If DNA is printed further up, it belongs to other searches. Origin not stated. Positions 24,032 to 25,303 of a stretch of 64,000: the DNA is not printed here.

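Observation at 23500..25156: Beta-carbonic anhydrase translationally coupled to a pentameric ligand-gated ion-channel (pLGIC) homologue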

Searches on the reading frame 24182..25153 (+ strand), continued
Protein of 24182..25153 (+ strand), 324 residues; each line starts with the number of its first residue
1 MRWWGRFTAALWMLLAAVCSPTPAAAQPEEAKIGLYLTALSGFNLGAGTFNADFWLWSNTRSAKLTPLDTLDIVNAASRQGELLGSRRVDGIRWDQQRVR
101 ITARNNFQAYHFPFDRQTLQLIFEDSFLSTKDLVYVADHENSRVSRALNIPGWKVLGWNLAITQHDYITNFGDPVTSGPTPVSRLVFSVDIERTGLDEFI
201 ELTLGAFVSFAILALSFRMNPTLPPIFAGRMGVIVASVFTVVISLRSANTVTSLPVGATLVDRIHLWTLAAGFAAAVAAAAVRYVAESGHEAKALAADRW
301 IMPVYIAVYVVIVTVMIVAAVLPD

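Call 15: predict_structure(alignment_id=A1)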
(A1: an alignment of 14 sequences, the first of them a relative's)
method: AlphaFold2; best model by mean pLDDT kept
length: 324 residues; sequences in the alignment: 14
mean_pLDDT: 82.3   pTM: 0.71
mean pLDDT of the five models: 82.3, 80.4, 79.1, 76.4, 73.3
residues with pLDDT >= 90: 93; 70-90: 189; 50-70: 34; < 50: 8
segments of 3 or more residues with pLDDT < 50: 20-24
pLDDT, mean of each block of 10 residues (from residue 1): 65 70 57 93 87 92 76 84 77 89 89 88 71 81 90 90 85 77 89 86 90 84 61 85 82 78 92 87 81 82 92 90 68
secondary structure, 60 per line:
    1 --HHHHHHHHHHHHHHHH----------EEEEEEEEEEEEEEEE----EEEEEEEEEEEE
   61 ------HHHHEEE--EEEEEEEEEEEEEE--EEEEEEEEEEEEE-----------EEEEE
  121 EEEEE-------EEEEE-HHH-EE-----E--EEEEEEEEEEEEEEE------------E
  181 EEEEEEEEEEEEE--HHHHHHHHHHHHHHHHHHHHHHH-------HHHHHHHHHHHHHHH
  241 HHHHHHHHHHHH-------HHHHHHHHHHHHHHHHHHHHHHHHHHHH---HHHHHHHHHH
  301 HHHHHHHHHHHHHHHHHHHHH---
elements in order: H3-18 E29-44 E49-60 H67-70 E71-73 E76-89 E92-104 E116-125 E133-137 E153-167 E180-193 H196-218 H226-252 H260-287 H291-321

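Call 17: find_encoding_contigs(protein=P0013, flank=3000, max_places=2)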
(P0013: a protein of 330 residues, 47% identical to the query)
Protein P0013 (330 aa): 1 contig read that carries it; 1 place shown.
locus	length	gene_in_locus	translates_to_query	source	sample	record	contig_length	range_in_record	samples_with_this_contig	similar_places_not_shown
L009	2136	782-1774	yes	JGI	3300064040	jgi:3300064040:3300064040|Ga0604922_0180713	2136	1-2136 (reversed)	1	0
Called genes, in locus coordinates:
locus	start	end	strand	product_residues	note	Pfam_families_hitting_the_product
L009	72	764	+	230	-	PF00484:Pro_CA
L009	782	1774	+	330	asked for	-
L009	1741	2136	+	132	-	?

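Call 18: find_encoding_contigs(protein=P0010, flank=3000, max_places=2)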
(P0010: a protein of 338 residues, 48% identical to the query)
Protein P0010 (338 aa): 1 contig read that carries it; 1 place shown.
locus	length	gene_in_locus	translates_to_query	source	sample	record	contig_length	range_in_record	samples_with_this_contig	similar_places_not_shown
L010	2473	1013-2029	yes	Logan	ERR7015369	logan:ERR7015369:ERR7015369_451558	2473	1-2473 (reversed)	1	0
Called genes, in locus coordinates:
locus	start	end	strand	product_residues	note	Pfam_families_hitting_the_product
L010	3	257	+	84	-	?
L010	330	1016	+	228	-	PF00484:Pro_CA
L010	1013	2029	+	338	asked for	-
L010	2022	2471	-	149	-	?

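Call 19: find_encoding_contigs(protein=P0007, flank=3000, max_places=2)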
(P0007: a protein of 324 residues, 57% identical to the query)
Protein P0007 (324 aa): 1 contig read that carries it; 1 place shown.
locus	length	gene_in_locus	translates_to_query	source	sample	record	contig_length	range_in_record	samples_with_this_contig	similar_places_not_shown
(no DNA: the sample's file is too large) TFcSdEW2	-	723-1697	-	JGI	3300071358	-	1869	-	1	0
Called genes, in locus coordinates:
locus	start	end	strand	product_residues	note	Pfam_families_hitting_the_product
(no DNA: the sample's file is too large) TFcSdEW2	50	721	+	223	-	PF00484:Pro_CA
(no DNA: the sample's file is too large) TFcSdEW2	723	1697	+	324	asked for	-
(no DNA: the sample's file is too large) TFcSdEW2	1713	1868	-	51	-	?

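Call 20: fold_search(model_id=the predicted structure, library=pdb)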
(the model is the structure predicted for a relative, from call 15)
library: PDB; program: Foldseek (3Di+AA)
matches with E <= 10: 1336; with E <= 0.001: 1106
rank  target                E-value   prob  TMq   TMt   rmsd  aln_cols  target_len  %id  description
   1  5osb_C                6.5e-18  1.00  0.76  0.79   4.6       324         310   20  GLIC-GABAAR alpha1 chimera crystallized in complex with THDOC at pH4.5 (released 2017-10-11)
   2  5osa_A                7.7e-18  1.00  0.73  0.76   6.0       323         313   19  GLIC-GABAAR alpha1 chimera crystallized at pH4.6 (released 2017-10-11)
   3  4hfb_A                7.7e-18  1.00  0.72  0.75   5.6       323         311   16  The GLIC pentameric Ligand-Gated Ion Channel F14'A ethanol-sensitive mutant (Apo) (released 2013-04-17)
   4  5mzr_A                1.5e-17  1.00  0.74  0.77   5.6       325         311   15  X-ray structure of the H235Q mutant of GLIC in complex with propofol (released 2018-02-14)
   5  6f13_A                2.1e-17  1.00  0.73  0.76   5.5       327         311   16  GLIC mutant E75A (released 2018-01-10)
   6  5osc_A                2.2e-17  1.00  0.75  0.77   5.1       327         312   20  GLIC-GABAAR alpha1 chimera crystallized in complex with pregnenolone sulfate at pH 4.5 (released 2017-10-11)
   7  6f0i_A                2.2e-17  1.00  0.73  0.76   5.5       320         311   16  GLIC mutant E26A (released 2018-01-10)
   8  6hz1_A                2.3e-17  1.00  0.72  0.75   5.5       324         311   16  THE GLIC PENTAMERIC LIGAND-GATED ION CHANNEL MUTANT E243C (released 2018-12-19)
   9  6f0u_A                2.9e-17  1.00  0.73  0.76   5.2       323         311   16  GLIC mutant E35A (released 2018-01-10)
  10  6f16_A                2.9e-17  1.00  0.72  0.75   5.5       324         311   16  GLIC mutant H277Q (released 2018-01-10)
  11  4ila_E                3.1e-17  1.00  0.73  0.76   5.5       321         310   16  The pentameric ligand-gated ion channel GLIC A237F in complex with Cesium (released 2013-02-20)
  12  6hy5_A                4.4e-17  1.00  0.73  0.76   5.6       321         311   16  THE GLIC PENTAMERIC LIGAND-GATED ION CHANNEL MUTANT Q193C (released 2018-12-19)
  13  5iux_A                5.0e-17  1.00  0.73  0.76   5.5       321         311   16  GLIC-V135C bimane labelled X-ray structure (released 2017-03-29)
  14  6f0n_A                5.6e-17  1.00  0.72  0.75   5.5       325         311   17  GLIC mutant E82A (released 2018-01-10)
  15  6hyw_A                6.7e-17  1.00  0.74  0.77   5.4       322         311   16  THE GLIC PENTAMERIC LIGAND-GATED ION CHANNEL MUTANT Y119F (released 2018-12-19)
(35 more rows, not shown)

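Call 21: search_protein_representatives(alignment_id=A1)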
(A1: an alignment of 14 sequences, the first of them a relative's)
Query: 14 sequences, 328 profile positions. Proteins with E-value up to 0.001 (for the whole library): 3988; up to 1e-10: 1886; up to 1e-30: 568. The best 150 are listed.
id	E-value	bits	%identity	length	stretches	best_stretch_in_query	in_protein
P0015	1.3e-130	451.5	-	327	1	6-325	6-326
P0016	3.9e-119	413.9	-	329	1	10-326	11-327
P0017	2.1e-85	303.0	-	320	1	16-326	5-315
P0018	8.1e-80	284.6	-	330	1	10-326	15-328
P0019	1.6e-78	280.4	-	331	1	15-326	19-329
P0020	6.5e-72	258.6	-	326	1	10-323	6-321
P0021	2.0e-71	257.0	-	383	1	25-327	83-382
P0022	5.1e-71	255.7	-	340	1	18-326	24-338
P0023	6.8e-71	255.3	-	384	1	19-325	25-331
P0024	1.5e-70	254.1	-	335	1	10-325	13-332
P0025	2.3e-70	253.6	-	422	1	26-325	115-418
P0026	3.4e-69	249.7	-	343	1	10-326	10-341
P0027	1.0e-68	248.2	-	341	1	25-321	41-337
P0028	1.9e-68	247.3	-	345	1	24-325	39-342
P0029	3.6e-68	246.3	-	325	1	15-324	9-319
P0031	1.9e-67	244.0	-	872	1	9-321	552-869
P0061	8.4e-61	222.1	-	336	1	14-324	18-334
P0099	4.9e-56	206.5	-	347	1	22-325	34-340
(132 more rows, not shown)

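Call 24: search_protein_families(library=pfam, proteins=[P0015, P0016, P0017, P0018, P0019, P0020, P0021, P0023, P0026, P0031], max_evalue=1)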
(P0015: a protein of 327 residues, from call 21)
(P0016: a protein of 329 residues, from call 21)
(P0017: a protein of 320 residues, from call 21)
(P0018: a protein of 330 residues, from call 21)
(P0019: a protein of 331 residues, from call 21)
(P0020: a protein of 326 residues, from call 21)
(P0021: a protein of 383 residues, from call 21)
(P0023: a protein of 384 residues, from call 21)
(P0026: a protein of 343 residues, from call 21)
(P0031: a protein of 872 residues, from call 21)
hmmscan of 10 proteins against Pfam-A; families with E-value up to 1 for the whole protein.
P0015 (327 aa): 1 family
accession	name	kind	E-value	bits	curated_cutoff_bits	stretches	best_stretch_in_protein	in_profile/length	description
PF02931.28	Neur_chan_LBD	-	0.057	13.3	26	1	107-165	123-183/216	Neurotransmitter-gated ion-channel ligand binding domain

P0016 (329 aa): 0 families

P0017 (320 aa): 1 family
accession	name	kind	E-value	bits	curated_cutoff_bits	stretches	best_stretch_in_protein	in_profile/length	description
PF13937.11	DUF4212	-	0.18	12.6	30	1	190-242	14-71/79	Domain of unknown function (DUF4212)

P0018 (330 aa): 1 family
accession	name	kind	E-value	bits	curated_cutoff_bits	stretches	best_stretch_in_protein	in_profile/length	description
PF03006.26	HlyIII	-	0.055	13.6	26.2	1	267-318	37-94/224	Haemolysin-III related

P0019 (331 aa): 1 family
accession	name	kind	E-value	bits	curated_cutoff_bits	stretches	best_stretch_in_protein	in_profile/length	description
PF02931.28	Neur_chan_LBD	-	0.00017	21.5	26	1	94-201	109-215/216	Neurotransmitter-gated ion-channel ligand binding domain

P0020 (326 aa): 5 families
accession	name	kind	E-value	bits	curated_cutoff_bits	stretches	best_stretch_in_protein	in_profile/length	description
PF02931.28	Neur_chan_LBD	-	0.0057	16.6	26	1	107-196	127-215/216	Neurotransmitter-gated ion-channel ligand binding domain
PF07695.17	7TMR-DISM_7TM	-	0.015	15.6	29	1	201-324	36-147/205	7TM diverse intracellular signalling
PF06687.17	SUR7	-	0.048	13.8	29.6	0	266-320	112-153/201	SUR7/PalI family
PF14146.11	DUF4305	-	0.058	13.9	27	1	268-287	17-36/37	Domain of unknown function (DUF4305)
PF05454.16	DAG1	-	0.24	11.2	23.3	1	258-293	145-178/290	Dystroglycan (Dystrophin-associated glycoprotein 1)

P0021 (383 aa): 0 families

P0023 (384 aa): 3 families
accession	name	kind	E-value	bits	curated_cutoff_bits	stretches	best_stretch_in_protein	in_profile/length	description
PF02931.28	Neur_chan_LBD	-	0.0027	17.6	26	1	95-203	107-214/216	Neurotransmitter-gated ion-channel ligand binding domain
PF03253.19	UT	-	0.02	14.5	25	1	208-338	34-138/292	Urea transporter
PF23218.1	PH_AIR9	-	0.082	13.8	27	1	102-135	36-69/97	AIR9 PH-like domain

P0026 (343 aa): 1 family
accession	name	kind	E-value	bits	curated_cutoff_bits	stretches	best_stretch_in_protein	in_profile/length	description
PF17018.10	MICSWaP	-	0.27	11.2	27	1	235-292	134-191/195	Spore wall protein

P0031 (872 aa): 3 families
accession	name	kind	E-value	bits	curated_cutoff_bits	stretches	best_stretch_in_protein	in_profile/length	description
PF08238.18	Sel1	-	2.8e-35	119.9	30.7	6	79-113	2-36/36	Sel1 repeat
PF13374.12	TPR_10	-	0.16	12.4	27.5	0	78-90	2-14/42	Tetratricopeptide repeat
PF23310.1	TPR_27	-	0.31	11.2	27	0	386-452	13-76/110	Plant tetratrico peptide repeats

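Call 49: find_encoding_contigs(protein=P0099, flank=5000, max_places=1)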
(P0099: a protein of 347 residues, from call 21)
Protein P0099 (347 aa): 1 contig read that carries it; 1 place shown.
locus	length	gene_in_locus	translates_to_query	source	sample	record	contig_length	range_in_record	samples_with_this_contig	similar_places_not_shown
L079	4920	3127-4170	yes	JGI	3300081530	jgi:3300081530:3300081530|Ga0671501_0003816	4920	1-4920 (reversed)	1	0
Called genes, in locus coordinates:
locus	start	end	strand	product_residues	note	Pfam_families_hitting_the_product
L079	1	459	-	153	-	?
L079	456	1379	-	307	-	PF00005:ABC_tran, PF13304:AAA_21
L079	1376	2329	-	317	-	PF25917:BSH_RND (faint), PF25973:BSH_CzcB (weak), PF25881:HH_YBHG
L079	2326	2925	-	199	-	PF00440:TetR_N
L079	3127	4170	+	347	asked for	-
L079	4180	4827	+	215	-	PF00484:Pro_CA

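Call 50: find_encoding_contigs(protein=P0061, flank=5000, max_places=2)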
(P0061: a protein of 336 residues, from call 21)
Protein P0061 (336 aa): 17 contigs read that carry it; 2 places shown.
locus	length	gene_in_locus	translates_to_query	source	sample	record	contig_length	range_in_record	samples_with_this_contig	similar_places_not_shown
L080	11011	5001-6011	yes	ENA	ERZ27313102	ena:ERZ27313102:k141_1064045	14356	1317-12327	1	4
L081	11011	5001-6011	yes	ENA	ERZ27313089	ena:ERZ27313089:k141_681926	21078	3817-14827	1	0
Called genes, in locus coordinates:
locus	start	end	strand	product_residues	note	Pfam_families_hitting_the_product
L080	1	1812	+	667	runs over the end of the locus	-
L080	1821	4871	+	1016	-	PF00515:TPR_1 (faint), PF07719:TPR_2 (faint), PF12895:ANAPC3 (faint), PF13176:TPR_7 (faint), PF13424:TPR_12 (faint), PF13374:TPR_10 (faint), PF13432:TPR_16 (faint), PF08238:Sel1, +1 more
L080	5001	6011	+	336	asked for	-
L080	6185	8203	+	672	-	-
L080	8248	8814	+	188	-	-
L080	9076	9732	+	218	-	-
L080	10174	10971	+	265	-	-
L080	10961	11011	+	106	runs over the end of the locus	PF06803:DUF1232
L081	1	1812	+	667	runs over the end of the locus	-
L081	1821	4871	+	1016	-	PF00515:TPR_1 (faint), PF07719:TPR_2 (faint), PF12895:ANAPC3 (faint), PF13176:TPR_7 (faint), PF13424:TPR_12 (faint), PF13374:TPR_10 (faint), PF13432:TPR_16 (faint), PF08238:Sel1, +1 more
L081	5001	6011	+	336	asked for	-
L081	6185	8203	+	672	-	-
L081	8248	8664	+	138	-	-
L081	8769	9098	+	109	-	PF20586:DUF6788 (weak)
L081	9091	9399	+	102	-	-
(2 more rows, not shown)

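Call 60: search_protein_families(library=ncbifam, proteins=[L004:5318-6001:+, L079:4180-4824:+], max_evalue=0.00001)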
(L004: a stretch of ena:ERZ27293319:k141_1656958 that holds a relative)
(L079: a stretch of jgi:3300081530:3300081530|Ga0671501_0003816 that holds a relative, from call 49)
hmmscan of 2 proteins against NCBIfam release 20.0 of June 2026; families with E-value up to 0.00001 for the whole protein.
L004:5318-6001:+ (228 aa): 2 families
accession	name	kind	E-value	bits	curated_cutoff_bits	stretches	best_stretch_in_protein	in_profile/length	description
NF007756.0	PRK10437.1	equivalog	1.2e-81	273.4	251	1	12-207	5-200/220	carbonate dehydratase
NF011765.0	PRK15219.1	subfamily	1.5e-14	54.1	221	1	37-195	85-241/245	carbonic anhydrase family protein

L079:4180-4824:+ (215 aa): 2 families
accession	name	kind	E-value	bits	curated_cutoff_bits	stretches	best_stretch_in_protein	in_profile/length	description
NF007756.0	PRK10437.1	equivalog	3.6e-86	288.1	251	1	1-207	1-206/220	carbonate dehydratase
NF011765.0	PRK15219.1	subfamily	3.4e-15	56.2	221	1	6-189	59-241/245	carbonic anhydrase family protein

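Call 61: list_cluster_members(proteins=[P0005, P0009, P0174, P0183, P0061, P0185])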
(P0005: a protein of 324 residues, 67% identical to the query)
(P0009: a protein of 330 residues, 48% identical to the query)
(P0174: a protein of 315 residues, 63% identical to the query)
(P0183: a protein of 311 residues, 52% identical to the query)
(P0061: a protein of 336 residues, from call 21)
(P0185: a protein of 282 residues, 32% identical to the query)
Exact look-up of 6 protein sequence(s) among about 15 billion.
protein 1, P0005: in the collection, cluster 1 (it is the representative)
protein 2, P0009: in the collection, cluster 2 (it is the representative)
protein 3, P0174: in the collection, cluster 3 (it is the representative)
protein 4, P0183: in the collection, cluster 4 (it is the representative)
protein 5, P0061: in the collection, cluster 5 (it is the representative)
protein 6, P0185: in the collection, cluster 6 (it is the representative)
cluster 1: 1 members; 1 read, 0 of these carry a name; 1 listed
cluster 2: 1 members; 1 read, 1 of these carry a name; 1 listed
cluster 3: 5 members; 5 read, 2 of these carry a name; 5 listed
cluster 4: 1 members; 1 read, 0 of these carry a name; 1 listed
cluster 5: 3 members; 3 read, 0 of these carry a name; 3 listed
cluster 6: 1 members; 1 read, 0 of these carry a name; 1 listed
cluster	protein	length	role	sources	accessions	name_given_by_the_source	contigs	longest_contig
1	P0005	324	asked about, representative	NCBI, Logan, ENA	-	-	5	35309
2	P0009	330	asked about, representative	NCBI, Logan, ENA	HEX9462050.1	MAG TPA: hypothetical protein VGB82_05580 [Alphaproteobacteria bacterium]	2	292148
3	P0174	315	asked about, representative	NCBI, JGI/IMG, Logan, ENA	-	-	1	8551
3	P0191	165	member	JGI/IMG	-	hypothetical protein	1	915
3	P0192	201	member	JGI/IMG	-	hypothetical protein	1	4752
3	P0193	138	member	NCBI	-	-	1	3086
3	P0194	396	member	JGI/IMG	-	-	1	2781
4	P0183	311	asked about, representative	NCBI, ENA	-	-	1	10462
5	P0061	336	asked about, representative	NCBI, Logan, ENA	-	-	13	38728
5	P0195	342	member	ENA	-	-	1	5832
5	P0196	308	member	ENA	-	-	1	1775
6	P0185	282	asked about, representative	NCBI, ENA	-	-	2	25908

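Call 64: search_dna_similar(query=window:24182-25153:+, collection=plasmids, mode=protein, max_evalue=1e-8, max_rows=30)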
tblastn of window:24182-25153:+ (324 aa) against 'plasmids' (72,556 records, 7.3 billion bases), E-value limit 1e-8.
Records with a match: 10; places in all: 11; records where one place covers at least 80% of the query: 7.
Best place of each record, by identity: <60% 10.
By first word of the organism name: Azospirillum 8; Streptomyces 2.
By predicted mobility (MOB-suite, as given by PLSDB): non-mobilizable 7; mobilizable 3.
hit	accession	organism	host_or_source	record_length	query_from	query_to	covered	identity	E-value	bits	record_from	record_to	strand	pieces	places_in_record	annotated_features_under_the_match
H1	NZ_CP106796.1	Streptomyces sp. HUAS 14-6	microorganism,rhizosphere soil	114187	31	269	74%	35.5%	4e-36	145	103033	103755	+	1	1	hypothetical protein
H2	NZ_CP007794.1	Azospirillum argentinense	Triticum aestivum L.,Root,wheat ...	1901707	9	302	91%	27.8%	1e-21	103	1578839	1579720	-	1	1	record has no annotation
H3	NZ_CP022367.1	Azospirillum sp. TSH58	single cell,paddy soils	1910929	9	302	91%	27.6%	8e-23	106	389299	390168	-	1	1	record has no annotation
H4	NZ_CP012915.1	Azospirillum brasilense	Digitaria eriantha,microbe,root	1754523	9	302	91%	27.6%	2e-22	105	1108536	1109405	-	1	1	none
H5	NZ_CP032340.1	Azospirillum brasilense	soil sample,Agricultural field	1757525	9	302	91%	27.6%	2e-22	105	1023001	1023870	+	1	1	none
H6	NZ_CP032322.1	Azospirillum argentinense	soil sample,Agricultural field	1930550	14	302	89%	27.9%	2e-22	105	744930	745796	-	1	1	record has no annotation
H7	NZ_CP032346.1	Azospirillum brasilense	soil sample,Agricultural field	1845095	14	302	89%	27.6%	3e-22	104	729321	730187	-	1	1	record has no annotation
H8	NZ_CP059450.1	Azospirillum brasilense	Prokaryotes,soil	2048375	14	302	89%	27.2%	2e-22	105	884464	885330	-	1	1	none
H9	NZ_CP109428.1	Streptomyces sp. NBC_01497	-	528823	22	269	77%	29.5%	4e-27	119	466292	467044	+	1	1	hypothetical protein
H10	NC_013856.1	Azospirillum sp. B510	-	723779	30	242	66%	31.6%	3e-28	122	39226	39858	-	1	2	hypothetical protein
